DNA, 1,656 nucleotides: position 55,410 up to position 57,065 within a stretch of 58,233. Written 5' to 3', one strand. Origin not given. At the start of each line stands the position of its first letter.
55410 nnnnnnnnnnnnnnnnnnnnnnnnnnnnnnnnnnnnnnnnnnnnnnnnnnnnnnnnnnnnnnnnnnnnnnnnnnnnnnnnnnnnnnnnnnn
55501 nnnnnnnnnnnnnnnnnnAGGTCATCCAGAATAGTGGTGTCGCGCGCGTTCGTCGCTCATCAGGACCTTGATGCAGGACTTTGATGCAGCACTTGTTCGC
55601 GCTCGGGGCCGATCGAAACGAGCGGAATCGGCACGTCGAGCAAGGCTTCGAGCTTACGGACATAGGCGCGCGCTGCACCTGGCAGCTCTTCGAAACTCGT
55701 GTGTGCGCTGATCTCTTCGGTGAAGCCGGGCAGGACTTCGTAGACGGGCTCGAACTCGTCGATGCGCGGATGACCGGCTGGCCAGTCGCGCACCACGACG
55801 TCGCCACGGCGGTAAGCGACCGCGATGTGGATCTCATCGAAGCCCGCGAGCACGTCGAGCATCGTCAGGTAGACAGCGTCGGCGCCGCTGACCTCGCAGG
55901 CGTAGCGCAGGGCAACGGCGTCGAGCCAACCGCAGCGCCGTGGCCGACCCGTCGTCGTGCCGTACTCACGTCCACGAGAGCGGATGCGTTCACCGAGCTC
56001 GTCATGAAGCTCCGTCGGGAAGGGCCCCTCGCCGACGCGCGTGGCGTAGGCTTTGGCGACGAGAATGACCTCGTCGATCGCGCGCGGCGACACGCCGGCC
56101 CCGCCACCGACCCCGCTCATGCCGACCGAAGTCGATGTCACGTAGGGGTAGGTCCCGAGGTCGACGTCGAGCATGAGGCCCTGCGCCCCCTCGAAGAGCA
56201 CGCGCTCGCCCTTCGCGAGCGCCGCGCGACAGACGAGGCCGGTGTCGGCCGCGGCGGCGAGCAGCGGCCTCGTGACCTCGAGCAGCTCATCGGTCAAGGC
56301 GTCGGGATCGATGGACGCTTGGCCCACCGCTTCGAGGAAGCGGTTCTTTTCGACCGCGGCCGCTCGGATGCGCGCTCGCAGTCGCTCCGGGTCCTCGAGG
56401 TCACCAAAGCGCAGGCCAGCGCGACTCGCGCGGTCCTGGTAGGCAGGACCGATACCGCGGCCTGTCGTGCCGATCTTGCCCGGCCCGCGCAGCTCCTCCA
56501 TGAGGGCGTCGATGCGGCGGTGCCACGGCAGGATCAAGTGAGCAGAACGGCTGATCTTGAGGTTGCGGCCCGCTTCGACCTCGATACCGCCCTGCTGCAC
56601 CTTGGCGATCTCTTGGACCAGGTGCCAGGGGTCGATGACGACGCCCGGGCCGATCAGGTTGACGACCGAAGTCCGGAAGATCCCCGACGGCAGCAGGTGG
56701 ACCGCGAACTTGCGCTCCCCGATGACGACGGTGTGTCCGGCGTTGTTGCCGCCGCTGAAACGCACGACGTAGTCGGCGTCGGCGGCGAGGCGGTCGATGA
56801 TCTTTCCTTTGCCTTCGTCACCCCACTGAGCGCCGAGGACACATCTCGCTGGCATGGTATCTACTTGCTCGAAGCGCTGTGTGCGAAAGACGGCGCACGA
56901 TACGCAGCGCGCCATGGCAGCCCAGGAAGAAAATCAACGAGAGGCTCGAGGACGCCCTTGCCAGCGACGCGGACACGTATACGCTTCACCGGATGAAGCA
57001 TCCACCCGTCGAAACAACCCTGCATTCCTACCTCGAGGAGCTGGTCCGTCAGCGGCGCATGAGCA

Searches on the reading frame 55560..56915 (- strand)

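Call 25: search_protein_families(library=pfam, max_evalue=0.001, proteins=[window:55560-56915:-])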
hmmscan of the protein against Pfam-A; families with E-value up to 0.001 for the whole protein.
window:55560-56915:- (451 aa): 1 family
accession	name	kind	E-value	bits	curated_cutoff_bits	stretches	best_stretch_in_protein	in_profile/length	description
PF00709.27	Adenylsucc_synt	-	1.2e-163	545.2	27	1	26-442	2-415/416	Adenylosuccinate synthetase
